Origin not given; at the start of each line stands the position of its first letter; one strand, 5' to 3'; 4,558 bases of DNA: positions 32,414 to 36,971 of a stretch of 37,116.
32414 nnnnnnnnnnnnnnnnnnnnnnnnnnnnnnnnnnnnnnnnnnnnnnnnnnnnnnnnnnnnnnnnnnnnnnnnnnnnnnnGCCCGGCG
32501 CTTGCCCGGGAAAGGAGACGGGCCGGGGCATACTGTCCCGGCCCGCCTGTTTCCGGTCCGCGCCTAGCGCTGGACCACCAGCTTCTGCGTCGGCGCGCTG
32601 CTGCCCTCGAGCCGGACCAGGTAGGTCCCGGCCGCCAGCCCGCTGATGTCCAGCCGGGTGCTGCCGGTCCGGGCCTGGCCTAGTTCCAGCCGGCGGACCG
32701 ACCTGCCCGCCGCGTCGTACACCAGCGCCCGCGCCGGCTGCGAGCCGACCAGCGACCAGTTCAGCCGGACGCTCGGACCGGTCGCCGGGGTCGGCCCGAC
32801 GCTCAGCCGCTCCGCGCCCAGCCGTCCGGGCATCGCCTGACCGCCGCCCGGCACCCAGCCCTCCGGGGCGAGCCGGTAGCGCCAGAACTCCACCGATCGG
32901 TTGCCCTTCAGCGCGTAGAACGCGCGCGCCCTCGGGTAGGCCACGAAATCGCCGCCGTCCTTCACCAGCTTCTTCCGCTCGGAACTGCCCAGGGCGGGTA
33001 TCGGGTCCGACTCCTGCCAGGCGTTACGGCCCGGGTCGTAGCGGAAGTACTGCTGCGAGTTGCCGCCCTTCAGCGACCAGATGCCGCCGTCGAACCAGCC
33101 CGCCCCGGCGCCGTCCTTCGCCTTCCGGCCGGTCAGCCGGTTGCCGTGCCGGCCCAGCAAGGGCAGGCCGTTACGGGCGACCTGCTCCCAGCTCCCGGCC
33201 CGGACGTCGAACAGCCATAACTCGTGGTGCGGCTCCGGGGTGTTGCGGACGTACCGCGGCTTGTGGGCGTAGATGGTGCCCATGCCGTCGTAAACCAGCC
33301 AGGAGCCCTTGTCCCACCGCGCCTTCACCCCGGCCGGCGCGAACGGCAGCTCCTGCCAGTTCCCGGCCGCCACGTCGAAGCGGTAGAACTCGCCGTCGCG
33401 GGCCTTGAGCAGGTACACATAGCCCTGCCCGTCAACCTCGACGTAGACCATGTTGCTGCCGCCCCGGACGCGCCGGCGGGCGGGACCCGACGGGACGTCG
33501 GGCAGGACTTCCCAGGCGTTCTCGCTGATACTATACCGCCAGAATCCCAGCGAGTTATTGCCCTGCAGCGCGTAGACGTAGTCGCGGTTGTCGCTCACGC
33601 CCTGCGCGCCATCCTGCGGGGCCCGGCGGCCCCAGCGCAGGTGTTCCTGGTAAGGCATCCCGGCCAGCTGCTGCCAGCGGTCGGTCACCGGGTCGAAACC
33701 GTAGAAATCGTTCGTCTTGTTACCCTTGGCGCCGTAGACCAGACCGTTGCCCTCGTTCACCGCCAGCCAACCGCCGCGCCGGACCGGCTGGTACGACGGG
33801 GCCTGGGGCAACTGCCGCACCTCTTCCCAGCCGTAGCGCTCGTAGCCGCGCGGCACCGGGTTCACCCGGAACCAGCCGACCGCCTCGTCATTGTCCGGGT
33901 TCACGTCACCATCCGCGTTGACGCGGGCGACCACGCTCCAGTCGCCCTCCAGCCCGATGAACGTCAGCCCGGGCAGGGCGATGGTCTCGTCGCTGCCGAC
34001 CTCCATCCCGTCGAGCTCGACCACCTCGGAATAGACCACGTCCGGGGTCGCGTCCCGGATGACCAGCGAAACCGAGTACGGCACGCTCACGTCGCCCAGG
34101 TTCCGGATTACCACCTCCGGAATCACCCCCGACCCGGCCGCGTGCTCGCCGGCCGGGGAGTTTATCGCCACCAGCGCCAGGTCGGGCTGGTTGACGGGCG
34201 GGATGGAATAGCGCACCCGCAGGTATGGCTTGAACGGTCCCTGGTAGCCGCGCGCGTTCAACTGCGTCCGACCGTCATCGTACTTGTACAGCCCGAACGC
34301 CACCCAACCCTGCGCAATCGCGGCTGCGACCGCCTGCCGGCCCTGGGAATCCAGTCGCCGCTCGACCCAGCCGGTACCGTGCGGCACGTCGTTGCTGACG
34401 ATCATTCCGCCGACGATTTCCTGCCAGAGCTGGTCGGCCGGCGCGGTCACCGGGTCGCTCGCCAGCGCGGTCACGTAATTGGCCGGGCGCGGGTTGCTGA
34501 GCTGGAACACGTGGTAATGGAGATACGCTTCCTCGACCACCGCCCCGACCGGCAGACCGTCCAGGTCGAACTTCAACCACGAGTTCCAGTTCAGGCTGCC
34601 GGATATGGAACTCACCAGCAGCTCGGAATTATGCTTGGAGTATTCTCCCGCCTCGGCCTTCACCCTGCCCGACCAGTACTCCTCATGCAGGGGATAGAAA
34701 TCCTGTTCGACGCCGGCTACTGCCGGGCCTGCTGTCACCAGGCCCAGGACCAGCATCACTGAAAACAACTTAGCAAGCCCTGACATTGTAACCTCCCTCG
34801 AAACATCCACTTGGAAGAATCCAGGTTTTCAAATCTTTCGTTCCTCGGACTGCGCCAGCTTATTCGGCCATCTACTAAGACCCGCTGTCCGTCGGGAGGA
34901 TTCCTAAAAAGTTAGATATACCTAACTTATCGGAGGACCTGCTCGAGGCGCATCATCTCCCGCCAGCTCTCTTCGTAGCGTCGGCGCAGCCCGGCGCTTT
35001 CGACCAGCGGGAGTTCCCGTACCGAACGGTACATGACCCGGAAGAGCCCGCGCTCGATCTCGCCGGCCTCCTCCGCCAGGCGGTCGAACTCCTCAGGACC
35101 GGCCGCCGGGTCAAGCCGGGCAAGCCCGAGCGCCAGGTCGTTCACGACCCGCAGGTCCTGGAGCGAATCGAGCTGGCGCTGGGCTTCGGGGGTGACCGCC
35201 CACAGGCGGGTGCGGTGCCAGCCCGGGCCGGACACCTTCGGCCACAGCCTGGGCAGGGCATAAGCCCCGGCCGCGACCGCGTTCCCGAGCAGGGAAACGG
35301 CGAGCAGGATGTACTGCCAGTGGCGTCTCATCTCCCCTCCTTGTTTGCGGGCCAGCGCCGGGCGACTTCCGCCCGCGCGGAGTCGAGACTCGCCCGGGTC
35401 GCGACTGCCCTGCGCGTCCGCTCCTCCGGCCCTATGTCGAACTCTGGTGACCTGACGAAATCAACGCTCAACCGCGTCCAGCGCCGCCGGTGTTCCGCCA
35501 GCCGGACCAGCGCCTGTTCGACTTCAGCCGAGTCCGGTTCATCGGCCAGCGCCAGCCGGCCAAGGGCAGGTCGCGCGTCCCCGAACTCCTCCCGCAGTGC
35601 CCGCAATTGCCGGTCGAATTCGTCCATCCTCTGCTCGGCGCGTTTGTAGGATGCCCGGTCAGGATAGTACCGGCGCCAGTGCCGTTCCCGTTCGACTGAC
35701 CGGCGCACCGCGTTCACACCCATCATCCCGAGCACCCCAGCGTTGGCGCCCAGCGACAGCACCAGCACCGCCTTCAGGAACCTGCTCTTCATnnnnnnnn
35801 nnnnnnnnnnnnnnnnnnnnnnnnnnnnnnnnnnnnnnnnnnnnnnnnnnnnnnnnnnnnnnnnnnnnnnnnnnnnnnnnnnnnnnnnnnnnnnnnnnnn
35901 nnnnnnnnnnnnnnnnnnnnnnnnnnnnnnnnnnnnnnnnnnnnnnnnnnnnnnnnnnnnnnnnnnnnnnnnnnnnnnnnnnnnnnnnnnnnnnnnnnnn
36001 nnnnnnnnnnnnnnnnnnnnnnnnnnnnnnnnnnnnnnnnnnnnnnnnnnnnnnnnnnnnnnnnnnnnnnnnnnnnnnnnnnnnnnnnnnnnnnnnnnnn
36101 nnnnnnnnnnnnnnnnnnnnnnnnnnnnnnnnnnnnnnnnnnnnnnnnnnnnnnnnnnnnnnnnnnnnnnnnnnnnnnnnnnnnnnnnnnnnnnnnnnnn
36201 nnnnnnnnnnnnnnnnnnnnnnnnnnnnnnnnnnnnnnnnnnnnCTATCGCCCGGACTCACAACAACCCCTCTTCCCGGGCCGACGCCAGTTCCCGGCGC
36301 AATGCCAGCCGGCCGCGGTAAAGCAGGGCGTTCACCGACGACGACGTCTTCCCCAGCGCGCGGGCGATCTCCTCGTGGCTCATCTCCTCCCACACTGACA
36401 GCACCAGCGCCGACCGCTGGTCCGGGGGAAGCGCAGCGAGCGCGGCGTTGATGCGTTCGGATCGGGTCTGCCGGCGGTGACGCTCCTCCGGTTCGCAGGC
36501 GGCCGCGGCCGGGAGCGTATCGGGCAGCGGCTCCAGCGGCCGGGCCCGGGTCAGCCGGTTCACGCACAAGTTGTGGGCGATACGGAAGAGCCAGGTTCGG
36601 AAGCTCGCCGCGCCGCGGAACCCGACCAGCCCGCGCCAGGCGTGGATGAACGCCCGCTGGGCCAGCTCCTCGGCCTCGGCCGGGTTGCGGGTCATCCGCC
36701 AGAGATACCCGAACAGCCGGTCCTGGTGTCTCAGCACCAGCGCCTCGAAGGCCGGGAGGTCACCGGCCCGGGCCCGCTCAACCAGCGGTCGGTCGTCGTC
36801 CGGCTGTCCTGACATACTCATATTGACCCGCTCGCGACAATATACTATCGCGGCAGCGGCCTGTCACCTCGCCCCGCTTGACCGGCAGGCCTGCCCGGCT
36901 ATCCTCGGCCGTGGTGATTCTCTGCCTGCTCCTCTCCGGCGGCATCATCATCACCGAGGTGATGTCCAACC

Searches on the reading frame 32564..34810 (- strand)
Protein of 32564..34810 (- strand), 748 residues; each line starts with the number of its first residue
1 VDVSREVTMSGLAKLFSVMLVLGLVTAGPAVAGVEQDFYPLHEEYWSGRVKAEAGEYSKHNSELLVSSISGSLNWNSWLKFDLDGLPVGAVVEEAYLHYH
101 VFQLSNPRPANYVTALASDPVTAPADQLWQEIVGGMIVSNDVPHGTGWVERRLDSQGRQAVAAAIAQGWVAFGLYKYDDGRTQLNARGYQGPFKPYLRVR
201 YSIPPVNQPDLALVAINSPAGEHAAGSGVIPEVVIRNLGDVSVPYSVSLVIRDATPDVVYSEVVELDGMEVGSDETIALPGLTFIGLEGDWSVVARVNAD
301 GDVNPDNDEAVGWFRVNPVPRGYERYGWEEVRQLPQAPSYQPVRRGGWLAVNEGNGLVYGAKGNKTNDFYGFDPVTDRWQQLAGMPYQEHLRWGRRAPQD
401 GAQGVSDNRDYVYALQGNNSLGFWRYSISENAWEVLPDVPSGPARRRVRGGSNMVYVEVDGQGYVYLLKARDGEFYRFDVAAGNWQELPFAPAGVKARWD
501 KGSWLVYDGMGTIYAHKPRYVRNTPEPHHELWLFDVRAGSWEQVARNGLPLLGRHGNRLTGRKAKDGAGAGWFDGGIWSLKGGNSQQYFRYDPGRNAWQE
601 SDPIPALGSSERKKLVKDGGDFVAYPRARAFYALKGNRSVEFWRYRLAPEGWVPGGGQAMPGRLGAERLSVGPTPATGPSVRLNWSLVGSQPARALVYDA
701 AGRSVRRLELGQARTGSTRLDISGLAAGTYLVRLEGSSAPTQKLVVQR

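Call 70: search_protein_families(library=pfam, proteins=[window:32564-34810:-], max_evalue=0.001)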
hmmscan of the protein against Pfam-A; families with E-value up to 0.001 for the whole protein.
window:32564-34810:- (748 aa): 7 families
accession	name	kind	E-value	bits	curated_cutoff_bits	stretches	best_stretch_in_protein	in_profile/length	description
PF13415.12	Kelch_3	-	9.8e-13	48.4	22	0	357-386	5-37/48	Galactose oxidase, central domain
PF13964.12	Kelch_6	-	2.1e-11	43.8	25.3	0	356-387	12-48/50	Kelch motif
PF24681.1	Kelch_KLHDC2_KLHL20_DRC7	-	3.7e-08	33.4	50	0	473-560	129-210/221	KLHDC2/KLHL20/DRC7 Kelch-repeats domain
PF13418.12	Kelch_4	-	4.2e-07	30.2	21.6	0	523-544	22-44/49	Galactose oxidase, central domain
PF24981.1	Beta-prop_ATRN-LZTR1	-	3e-06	27.1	50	0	344-489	40-196/289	Attractin/LZTR1 beta-propeller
PF01344.31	Kelch_1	-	3.2e-06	27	20.1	0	364-386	24-46/46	Kelch motif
PF18962.6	Por_Secre_tail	-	3.5e-05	24.4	27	1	673-746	3-75/75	Secretion system C-terminal sorting domain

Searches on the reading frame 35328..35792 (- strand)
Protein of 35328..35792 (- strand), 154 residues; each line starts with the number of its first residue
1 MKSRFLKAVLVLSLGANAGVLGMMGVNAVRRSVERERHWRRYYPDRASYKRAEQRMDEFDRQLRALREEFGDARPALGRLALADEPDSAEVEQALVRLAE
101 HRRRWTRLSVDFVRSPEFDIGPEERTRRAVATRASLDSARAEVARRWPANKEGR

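Call 70: search_protein_families(library=pfam, proteins=[window:35328-35792:-], max_evalue=0.001)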
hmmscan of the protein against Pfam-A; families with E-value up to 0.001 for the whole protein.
window:35328-35792:- (154 aa): 1 family
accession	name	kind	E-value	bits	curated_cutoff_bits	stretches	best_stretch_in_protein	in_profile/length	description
PF13801.11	Metal_resist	-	8e-05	23.2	29.2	1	13-107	2-105/125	Heavy-metal resistance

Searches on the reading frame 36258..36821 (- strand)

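Call 70: search_protein_families(library=pfam, proteins=[window:36258-36821:-], max_evalue=0.001)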
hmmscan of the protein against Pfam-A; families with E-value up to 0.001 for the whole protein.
window:36258-36821:- (187 aa): 4 families
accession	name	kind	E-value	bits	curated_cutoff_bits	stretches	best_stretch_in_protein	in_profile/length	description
PF04542.20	Sigma70_r2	-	2.7e-18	65.9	24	1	28-94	1-69/71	Sigma-70 region 2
PF08281.18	Sigma70_r4_2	-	7e-17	61.3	25.7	1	122-174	2-54/54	Sigma-70, region 4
PF04545.22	Sigma70_r4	-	4.6e-09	36.1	24.1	1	127-175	1-49/50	Sigma-70, region 4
PF22233.2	PhyR_sigma-like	-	0.00032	20.9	27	0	128-167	1-40/50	Response regulator PhyR, sigma-like domain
